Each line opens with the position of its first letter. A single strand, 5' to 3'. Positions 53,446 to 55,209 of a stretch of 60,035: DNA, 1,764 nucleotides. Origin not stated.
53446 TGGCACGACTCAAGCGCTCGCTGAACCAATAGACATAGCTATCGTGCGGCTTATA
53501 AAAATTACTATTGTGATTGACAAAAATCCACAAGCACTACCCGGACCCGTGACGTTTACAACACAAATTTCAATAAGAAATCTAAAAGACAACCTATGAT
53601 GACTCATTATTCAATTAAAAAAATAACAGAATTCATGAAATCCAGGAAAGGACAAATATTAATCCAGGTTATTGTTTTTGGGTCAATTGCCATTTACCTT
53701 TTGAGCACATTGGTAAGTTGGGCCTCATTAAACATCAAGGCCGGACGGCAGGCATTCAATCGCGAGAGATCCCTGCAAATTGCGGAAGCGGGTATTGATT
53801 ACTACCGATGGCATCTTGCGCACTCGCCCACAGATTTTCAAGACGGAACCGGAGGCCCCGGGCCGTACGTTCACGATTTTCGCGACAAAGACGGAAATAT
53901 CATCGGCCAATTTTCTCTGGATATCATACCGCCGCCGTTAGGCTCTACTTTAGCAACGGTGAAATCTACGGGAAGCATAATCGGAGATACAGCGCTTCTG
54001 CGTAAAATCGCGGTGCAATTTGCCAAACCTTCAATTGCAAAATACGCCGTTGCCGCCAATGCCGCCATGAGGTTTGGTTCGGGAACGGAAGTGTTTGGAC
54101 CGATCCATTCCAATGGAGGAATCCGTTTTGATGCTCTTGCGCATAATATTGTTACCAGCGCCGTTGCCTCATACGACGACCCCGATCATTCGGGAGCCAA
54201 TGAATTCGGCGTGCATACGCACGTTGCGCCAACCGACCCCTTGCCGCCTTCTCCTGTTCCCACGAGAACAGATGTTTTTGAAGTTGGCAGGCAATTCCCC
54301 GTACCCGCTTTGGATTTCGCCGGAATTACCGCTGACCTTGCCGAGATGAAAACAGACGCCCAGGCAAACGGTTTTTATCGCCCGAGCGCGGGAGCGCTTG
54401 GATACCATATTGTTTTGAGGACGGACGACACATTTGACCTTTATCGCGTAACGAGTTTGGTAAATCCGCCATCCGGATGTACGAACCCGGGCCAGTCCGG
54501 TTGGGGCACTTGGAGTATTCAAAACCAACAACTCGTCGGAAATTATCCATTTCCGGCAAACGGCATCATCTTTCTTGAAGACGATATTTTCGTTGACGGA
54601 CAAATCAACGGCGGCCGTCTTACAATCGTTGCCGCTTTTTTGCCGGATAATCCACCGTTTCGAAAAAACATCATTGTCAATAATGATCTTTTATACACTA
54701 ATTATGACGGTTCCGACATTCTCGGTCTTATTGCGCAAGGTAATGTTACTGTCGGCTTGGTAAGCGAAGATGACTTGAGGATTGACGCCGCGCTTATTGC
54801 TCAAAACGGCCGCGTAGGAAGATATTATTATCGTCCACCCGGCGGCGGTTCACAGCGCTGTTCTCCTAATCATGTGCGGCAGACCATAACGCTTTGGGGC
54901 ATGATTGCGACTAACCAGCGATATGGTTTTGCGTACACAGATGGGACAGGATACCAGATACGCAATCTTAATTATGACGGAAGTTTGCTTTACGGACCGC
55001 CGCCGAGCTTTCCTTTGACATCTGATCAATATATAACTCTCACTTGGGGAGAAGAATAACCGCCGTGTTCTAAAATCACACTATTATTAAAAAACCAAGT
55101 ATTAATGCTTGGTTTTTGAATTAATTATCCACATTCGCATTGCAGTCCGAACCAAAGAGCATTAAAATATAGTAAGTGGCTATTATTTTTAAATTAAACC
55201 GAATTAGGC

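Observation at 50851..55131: About 70-bp inverted repeats bracket the three-gene pseudopilin module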

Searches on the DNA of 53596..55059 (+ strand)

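Call 49: search_rna_families(sources=[L025, L019, L018], threshold=evalue, max_evalue=0.1)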
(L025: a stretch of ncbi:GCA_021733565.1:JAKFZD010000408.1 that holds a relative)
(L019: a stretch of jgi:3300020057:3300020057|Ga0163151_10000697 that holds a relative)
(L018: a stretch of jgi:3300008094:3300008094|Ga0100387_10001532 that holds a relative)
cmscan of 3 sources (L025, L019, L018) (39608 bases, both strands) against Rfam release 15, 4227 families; matches with E-value up to 0.1: 8.
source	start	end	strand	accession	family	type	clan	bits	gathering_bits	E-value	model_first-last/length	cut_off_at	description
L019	14434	14556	+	RF03000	LOOT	Gene; sRNA;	-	85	46.4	8.1e-15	1-121/121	no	LOOT RNA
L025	514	584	+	RF00005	tRNA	Gene; tRNA;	CL00001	72.6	29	3.7e-14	1-71/71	no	tRNA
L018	4017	4089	+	RF00005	tRNA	Gene; tRNA;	CL00001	68.5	29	4.9e-13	1-71/71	no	tRNA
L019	2525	2597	-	RF00005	tRNA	Gene; tRNA;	CL00001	68.1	29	6.4e-13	1-71/71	no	tRNA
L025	10751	10832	-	RF00005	tRNA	Gene; tRNA;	CL00001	60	29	1.1e-10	1-71/71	no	tRNA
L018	4017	4090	-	RF04354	Plastid-ycf2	Cis-reg;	-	37.1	65.7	0.00026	1-75/75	no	Plastid-ycf2 5UTR RNA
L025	10750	10832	+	RF04354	Plastid-ycf2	Cis-reg;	-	29.4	65.7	0.032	1-75/75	no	Plastid-ycf2 5UTR RNA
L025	10838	10878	+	RF00752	mir-14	Gene; miRNA;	-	28.3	53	0.045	1-63/63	no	mir-14 microRNA precursor family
